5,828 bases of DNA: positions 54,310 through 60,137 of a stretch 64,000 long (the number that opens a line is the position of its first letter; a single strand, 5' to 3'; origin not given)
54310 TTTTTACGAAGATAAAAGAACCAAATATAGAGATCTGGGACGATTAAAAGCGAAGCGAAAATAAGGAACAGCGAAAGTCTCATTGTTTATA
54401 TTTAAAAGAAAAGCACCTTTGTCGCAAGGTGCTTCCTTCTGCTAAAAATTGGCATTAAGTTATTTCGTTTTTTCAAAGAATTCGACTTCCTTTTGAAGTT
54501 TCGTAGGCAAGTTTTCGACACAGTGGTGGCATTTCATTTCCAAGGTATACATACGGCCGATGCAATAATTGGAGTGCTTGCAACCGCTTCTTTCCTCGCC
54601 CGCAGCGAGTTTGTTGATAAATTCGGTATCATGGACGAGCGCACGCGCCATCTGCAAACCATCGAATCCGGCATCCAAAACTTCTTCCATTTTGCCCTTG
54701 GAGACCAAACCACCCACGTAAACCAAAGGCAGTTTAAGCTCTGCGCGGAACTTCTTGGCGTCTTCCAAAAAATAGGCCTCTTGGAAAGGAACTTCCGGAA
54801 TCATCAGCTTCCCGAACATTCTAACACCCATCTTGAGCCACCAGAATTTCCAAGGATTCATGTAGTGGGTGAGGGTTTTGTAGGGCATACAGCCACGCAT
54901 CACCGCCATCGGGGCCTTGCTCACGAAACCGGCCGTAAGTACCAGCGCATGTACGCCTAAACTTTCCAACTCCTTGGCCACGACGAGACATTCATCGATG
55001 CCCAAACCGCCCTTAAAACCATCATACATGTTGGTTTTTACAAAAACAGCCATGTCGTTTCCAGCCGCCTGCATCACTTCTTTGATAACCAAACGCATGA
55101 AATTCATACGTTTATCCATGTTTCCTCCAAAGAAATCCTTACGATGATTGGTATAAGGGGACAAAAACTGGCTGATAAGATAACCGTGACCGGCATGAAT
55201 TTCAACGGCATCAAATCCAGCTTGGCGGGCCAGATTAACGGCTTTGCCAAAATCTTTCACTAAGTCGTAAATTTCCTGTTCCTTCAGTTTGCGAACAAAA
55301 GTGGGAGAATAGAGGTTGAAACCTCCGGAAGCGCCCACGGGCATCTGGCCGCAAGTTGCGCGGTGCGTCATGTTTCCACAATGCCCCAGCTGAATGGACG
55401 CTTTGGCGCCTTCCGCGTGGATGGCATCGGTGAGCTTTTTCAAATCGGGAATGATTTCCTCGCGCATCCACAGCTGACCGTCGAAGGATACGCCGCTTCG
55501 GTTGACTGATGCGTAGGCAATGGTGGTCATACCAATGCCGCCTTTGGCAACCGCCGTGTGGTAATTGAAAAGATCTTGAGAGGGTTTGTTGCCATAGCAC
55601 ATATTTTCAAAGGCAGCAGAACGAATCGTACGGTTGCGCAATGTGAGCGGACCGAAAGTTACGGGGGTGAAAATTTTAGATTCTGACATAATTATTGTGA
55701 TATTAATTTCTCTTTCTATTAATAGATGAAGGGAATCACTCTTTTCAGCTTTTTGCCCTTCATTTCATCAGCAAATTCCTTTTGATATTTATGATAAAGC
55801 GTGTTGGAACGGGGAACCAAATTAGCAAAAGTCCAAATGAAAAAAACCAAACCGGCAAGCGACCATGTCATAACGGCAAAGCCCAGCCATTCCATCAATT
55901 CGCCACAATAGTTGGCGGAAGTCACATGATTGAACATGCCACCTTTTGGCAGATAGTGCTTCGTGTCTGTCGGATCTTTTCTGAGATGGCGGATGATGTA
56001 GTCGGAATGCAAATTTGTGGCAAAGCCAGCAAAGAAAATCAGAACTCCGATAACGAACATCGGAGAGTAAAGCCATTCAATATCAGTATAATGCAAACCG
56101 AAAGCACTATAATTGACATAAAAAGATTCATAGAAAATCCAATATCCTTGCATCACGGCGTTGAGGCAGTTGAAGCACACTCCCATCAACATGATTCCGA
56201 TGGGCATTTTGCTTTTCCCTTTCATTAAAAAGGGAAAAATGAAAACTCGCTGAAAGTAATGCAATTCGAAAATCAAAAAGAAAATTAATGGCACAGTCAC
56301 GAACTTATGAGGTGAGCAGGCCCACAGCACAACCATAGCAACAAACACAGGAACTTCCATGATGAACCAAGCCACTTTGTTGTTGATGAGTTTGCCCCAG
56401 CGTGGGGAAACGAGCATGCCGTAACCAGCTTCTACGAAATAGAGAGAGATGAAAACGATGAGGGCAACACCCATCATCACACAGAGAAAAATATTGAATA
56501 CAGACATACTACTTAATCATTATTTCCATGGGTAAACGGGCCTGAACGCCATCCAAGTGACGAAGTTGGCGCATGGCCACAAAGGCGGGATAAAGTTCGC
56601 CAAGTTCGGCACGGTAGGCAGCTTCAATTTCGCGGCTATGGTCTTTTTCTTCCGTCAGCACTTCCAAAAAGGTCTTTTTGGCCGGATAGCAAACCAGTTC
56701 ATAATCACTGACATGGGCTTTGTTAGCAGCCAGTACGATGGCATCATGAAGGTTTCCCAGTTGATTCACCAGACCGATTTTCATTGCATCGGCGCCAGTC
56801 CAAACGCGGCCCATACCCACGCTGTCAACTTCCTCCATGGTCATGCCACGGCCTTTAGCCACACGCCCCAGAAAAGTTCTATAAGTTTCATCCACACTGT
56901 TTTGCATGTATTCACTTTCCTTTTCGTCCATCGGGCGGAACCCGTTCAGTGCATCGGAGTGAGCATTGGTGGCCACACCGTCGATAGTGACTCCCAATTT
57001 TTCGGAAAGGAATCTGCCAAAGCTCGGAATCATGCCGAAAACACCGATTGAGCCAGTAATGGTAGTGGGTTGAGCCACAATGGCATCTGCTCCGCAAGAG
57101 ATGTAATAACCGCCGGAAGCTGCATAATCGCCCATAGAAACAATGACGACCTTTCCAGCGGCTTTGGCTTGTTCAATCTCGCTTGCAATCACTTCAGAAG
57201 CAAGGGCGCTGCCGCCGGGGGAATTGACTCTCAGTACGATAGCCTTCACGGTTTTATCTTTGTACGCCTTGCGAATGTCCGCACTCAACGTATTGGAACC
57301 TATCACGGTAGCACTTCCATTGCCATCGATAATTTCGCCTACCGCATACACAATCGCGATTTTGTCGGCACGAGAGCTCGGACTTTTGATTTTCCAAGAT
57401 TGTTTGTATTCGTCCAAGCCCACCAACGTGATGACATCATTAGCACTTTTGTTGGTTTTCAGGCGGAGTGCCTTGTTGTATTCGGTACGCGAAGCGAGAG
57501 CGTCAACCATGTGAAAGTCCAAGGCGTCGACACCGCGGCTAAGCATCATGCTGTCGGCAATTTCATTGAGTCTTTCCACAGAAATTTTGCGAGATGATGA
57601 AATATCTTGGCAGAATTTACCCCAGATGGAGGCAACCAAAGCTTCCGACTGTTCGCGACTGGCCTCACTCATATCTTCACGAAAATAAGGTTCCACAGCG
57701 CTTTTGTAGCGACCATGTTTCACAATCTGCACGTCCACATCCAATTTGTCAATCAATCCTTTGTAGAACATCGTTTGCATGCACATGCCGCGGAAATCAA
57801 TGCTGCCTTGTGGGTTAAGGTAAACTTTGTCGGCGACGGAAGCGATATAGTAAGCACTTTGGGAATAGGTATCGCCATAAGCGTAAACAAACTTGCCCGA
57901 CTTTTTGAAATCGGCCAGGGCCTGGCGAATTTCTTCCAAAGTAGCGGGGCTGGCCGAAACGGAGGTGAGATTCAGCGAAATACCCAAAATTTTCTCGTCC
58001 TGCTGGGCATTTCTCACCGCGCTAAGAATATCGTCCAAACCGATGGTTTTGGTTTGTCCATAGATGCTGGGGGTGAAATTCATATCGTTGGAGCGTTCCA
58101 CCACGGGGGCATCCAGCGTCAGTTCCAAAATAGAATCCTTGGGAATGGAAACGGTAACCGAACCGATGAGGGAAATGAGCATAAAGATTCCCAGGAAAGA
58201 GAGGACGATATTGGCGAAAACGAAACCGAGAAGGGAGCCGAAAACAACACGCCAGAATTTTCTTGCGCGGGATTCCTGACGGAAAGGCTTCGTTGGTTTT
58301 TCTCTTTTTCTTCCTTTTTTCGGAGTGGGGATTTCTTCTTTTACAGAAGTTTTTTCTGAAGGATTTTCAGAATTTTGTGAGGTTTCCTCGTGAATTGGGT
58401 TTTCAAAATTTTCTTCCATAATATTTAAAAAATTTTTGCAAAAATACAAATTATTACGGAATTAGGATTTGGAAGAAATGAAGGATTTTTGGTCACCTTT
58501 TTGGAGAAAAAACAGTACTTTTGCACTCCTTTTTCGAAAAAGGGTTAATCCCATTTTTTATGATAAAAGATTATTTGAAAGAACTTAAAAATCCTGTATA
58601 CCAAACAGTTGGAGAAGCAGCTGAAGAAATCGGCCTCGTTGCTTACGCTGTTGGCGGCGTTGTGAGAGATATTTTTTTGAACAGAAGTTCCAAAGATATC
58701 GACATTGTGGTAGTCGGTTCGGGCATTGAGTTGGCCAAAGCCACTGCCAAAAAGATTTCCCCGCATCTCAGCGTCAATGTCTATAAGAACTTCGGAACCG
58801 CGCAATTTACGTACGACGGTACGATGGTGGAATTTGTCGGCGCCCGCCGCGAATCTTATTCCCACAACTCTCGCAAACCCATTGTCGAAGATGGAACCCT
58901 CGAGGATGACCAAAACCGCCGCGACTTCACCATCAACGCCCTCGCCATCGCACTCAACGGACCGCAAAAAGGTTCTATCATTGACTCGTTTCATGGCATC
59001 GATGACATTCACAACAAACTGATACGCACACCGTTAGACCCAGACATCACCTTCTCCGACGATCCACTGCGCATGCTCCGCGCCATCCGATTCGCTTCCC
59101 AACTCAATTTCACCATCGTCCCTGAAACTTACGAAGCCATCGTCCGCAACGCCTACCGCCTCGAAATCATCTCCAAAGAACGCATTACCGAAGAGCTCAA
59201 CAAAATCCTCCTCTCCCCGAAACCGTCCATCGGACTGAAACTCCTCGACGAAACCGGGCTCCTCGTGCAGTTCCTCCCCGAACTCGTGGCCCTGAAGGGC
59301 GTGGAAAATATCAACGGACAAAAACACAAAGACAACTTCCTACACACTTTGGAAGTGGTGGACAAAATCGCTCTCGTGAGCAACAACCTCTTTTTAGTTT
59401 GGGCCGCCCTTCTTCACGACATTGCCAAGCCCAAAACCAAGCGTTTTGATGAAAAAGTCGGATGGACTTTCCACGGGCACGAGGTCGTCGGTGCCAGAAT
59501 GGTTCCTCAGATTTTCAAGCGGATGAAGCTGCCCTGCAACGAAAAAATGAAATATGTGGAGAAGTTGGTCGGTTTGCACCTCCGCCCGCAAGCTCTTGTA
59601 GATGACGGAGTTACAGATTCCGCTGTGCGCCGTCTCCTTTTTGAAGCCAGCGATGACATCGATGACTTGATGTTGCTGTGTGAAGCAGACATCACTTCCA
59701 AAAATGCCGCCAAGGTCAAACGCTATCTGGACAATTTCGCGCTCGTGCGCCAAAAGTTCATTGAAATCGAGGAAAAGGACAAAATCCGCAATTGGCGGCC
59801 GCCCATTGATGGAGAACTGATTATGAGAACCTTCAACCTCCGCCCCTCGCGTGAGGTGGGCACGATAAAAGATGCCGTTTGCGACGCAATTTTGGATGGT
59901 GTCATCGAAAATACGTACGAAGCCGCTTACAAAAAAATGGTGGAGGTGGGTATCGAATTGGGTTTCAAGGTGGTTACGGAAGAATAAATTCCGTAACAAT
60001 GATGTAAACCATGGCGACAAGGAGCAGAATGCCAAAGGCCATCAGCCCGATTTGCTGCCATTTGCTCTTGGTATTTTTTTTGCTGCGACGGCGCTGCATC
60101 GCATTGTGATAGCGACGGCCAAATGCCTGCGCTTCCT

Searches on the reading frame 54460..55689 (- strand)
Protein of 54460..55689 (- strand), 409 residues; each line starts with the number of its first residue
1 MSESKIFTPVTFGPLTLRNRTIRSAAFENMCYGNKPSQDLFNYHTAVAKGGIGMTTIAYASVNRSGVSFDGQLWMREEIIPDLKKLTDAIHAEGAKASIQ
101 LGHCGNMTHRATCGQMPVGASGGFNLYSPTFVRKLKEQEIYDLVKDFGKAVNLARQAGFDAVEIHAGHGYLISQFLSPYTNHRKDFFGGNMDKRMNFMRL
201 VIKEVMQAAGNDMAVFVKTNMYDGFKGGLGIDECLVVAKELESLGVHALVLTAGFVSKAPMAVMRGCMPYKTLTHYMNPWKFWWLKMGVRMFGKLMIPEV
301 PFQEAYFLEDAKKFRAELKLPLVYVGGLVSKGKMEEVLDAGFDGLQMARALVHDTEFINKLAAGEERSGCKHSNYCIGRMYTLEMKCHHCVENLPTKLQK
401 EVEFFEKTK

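Call 56: search_protein_families(library=pfam, max_evalue=0.00001, proteins=[window:54460-55689:-])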
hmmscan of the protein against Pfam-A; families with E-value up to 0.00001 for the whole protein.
window:54460-55689:- (409 aa): 1 family
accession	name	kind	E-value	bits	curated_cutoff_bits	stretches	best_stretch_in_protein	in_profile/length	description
PF00724.26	Oxidored_FMN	-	3.7e-53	181.4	27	1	5-248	1-254/342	NADH:flavin oxidoreductase / NADH oxidase family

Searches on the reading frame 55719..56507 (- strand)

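Call 56: search_protein_families(library=pfam, max_evalue=0.00001, proteins=[window:55719-56507:-])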
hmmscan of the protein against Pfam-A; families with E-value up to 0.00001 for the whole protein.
window:55719-56507:- (262 aa): 1 family
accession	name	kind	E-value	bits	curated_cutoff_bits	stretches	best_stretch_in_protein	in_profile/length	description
PF02544.21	Steroid_dh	-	7.6e-35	120.6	22.6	1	100-262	2-150/150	3-oxo-5-alpha-steroid 4-dehydrogenase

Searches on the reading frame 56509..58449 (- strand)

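Call 57: search_protein_families(library=pfam, max_evalue=0.001, proteins=[window:56509-58449:-])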
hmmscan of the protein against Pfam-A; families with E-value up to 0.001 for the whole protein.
window:56509-58449:- (646 aa): 3 families
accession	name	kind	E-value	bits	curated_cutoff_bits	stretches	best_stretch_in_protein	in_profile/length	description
PF01343.23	Peptidase_S49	-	5.8e-81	270.4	24.9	2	428-580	2-153/154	Peptidase family S49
PF01972.22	SDH_protease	-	7.2e-08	32.2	31.3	1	385-468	78-155/286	ClpP-like SDH-type serine proteinase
PF25145.1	NfeD1b_N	-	1.2e-06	28.7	40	1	393-470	24-97/189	NfeD1b, N-terminal domain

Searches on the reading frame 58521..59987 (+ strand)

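Call 57: search_protein_families(library=pfam, max_evalue=0.001, proteins=[window:58521-59987:+])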
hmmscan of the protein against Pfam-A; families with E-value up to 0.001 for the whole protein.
window:58521-59987:+ (488 aa): 3 families
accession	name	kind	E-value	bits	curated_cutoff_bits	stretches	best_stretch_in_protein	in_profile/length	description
PF01743.26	PolyA_pol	-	1.2e-26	93.9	23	1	41-169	1-126/126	Poly A polymerase head domain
PF12627.12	PolyA_pol_RNAbd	-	3e-22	78.6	22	1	196-255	1-60/64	Probable RNA and SrmB- binding site of polymerase A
PF01966.28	HD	-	1.4e-12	48.3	22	1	274-358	3-90/116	HD domain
